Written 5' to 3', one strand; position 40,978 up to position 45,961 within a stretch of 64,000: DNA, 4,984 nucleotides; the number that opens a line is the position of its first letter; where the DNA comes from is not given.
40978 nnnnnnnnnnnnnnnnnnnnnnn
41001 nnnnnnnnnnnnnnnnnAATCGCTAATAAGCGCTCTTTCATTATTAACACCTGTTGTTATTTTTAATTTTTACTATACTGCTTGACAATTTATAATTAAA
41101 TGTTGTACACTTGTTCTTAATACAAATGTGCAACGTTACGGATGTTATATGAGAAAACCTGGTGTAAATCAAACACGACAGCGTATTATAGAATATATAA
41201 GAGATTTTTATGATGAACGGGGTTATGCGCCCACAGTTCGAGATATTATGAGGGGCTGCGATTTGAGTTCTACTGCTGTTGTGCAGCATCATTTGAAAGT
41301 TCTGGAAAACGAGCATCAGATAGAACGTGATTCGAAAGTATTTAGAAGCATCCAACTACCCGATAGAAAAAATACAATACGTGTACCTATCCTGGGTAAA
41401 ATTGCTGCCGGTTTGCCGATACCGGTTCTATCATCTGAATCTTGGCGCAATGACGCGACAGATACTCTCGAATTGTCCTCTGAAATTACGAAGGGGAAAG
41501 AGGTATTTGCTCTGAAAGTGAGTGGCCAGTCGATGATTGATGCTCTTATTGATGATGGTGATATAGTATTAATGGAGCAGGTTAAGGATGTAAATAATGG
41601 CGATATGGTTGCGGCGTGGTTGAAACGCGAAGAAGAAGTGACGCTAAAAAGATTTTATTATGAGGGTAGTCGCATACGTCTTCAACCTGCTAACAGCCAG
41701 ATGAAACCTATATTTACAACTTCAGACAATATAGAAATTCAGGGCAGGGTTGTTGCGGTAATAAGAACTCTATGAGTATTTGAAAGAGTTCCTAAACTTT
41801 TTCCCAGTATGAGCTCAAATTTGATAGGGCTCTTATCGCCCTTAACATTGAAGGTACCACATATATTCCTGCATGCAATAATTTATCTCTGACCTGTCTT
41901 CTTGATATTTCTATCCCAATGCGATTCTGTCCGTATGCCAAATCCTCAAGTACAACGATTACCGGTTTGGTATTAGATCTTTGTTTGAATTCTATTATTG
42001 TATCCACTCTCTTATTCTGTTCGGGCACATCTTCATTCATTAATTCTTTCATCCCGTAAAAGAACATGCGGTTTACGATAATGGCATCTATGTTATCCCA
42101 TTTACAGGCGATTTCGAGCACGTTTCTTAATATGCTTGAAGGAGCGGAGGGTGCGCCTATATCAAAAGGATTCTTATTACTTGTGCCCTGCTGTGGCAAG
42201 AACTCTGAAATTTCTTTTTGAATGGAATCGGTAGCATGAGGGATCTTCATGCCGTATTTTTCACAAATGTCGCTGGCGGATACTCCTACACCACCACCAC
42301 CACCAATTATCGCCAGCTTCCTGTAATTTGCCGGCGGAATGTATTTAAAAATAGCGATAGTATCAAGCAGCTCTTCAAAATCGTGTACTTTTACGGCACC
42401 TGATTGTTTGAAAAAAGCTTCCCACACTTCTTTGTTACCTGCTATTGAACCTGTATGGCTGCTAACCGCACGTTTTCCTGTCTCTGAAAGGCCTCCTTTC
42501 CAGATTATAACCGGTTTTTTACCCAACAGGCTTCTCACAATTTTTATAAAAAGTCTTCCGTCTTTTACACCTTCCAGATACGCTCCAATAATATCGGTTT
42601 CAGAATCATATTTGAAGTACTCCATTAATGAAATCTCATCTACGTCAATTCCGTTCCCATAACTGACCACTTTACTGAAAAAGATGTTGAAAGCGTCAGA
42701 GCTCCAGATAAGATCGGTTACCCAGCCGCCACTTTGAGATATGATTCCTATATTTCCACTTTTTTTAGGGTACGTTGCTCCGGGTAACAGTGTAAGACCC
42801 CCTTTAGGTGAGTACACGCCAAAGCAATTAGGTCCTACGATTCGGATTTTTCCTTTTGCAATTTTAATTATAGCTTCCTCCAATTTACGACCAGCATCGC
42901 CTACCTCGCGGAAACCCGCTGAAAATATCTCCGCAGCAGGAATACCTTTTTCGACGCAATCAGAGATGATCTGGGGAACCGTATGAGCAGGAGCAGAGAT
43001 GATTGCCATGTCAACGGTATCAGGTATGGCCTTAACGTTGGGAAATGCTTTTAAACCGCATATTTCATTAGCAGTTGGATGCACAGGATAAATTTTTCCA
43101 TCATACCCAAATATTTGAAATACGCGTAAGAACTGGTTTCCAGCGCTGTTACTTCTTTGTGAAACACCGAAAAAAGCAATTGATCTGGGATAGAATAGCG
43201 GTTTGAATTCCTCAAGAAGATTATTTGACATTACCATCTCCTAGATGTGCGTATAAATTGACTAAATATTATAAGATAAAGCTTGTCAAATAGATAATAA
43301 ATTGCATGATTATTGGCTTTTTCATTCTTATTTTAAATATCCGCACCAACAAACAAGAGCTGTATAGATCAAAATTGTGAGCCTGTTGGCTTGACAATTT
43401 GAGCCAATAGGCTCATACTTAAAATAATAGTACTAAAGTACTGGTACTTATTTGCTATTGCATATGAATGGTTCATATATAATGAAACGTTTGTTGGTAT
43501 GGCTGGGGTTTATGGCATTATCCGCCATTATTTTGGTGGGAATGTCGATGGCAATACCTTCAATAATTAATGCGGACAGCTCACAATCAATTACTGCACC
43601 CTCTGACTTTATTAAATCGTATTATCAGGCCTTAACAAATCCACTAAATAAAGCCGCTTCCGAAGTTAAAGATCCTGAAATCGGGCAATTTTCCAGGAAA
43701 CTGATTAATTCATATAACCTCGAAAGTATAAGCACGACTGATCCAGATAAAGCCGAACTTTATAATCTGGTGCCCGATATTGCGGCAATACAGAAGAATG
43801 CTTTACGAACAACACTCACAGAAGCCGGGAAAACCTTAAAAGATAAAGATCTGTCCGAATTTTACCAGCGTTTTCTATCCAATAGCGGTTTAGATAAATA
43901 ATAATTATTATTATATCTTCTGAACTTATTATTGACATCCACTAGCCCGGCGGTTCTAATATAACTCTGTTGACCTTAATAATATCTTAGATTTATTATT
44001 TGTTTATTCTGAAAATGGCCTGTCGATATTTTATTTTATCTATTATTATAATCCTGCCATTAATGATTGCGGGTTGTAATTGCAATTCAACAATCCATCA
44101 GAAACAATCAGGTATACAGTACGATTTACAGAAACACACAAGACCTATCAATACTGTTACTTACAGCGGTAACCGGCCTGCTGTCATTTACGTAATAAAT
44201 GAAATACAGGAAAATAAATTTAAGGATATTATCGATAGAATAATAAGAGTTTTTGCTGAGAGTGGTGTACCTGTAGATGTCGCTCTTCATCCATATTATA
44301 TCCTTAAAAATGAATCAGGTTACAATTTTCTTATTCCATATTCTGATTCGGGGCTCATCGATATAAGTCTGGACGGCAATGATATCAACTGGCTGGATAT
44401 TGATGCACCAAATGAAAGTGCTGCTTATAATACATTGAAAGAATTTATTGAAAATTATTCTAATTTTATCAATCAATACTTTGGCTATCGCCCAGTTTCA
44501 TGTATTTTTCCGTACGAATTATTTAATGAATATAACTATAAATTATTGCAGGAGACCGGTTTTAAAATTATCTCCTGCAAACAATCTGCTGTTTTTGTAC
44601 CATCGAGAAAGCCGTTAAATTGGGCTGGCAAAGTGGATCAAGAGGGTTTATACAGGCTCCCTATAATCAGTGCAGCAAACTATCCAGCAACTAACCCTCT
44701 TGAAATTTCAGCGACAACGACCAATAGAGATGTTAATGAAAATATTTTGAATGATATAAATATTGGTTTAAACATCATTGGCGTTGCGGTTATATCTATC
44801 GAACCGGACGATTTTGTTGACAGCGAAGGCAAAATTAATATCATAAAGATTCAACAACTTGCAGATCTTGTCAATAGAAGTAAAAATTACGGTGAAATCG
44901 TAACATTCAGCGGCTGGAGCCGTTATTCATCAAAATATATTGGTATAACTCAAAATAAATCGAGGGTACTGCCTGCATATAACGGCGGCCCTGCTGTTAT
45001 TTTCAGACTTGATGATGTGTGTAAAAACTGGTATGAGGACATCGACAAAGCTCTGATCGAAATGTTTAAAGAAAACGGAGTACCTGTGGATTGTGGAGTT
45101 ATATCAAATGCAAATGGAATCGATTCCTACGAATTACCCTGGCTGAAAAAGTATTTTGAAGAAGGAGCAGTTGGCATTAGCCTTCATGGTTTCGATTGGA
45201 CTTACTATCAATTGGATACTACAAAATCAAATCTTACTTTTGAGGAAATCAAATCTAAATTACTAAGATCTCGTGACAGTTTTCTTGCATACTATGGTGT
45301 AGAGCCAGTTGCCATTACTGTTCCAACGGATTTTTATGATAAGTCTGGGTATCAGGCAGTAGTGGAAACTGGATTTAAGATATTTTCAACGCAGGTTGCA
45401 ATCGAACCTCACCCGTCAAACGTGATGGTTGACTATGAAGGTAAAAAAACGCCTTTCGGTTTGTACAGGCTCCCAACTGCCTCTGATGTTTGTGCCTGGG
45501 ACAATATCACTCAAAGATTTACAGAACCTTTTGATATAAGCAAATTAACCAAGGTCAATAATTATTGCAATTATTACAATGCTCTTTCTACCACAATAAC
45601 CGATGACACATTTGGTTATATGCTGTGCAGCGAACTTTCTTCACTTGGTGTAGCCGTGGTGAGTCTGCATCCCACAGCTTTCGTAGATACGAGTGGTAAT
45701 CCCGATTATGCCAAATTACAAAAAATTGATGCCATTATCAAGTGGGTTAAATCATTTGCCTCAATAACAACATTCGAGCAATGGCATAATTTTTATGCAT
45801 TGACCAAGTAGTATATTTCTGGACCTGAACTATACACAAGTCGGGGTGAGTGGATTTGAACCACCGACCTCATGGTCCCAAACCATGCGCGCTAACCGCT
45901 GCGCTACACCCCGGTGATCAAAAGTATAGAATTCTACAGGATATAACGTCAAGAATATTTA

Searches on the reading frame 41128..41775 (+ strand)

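Call 7: search_protein_families(library=pfam, proteins=[window:41128-41775:+])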
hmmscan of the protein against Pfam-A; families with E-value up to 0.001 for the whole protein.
window:41128-41775:+ (215 aa): 3 families
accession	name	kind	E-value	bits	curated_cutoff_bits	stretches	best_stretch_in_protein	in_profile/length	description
PF00717.28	Peptidase_S24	-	1.1e-27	96.4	23.3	1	87-209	1-116/116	Peptidase S24-like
PF01726.22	LexA_DNA_bind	-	5.2e-13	49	23.7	1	17-70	8-61/65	LexA DNA binding domain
PF04358.19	DsrC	-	0.00078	20.3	24.9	0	15-46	39-70/107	DsrC like protein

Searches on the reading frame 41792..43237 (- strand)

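Call 7: search_protein_families(library=pfam, proteins=[window:41792-43237:-])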
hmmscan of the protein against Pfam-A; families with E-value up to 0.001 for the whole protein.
window:41792-43237:- (481 aa): 4 families
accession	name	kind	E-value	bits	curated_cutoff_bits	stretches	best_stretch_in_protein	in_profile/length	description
PF13607.11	Succ_CoA_lig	-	4.4e-44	150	27.4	1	161-297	2-138/138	Succinyl-CoA ligase like flavodoxin domain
PF13380.12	CoA_binding_2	-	1.3e-18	68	22.8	1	18-142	1-114/116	CoA binding domain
PF02629.25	CoA_binding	-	6.2e-09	36.9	22.3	1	18-108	4-97/97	CoA binding domain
PF19045.5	Ligase_CoA_2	-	5.9e-05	23.6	23.7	1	309-389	2-80/162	Ligase-CoA domain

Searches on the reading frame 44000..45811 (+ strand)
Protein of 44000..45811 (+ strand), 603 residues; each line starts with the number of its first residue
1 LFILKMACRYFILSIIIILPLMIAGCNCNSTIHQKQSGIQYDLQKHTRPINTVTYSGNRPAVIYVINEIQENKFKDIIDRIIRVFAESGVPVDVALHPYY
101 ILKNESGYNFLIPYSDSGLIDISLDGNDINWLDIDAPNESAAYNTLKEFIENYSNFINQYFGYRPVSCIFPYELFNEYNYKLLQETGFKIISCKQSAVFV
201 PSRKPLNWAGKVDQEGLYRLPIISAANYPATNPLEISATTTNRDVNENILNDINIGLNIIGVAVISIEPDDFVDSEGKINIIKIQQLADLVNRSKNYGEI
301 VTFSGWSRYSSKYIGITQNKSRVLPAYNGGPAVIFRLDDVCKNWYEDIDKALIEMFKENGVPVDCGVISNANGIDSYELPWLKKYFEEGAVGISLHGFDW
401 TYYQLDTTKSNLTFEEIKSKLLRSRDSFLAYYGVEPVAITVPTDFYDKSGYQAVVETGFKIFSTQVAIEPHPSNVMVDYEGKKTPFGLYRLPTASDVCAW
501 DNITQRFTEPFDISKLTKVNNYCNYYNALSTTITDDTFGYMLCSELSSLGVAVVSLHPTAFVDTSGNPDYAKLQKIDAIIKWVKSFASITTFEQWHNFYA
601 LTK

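Call 7: search_protein_families(library=pfam, proteins=[window:44000-45811:+])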
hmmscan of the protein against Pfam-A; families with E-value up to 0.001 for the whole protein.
window:44000-45811:+ (603 aa): 3 families
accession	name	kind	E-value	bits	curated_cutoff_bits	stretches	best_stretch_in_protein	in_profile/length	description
PF01522.26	Polysacc_deac_1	-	8.1e-09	35.9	23.1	1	338-460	14-122/124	Polysaccharide deacetylase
PF10096.14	DUF2334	-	9.2e-08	32.3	26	1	333-565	2-191/203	Uncharacterized protein conserved in bacteria (DUF2334)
PF03065.20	Glyco_hydro_57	-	0.00048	20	21.2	0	146-206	124-184/291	Glycosyl hydrolase family 57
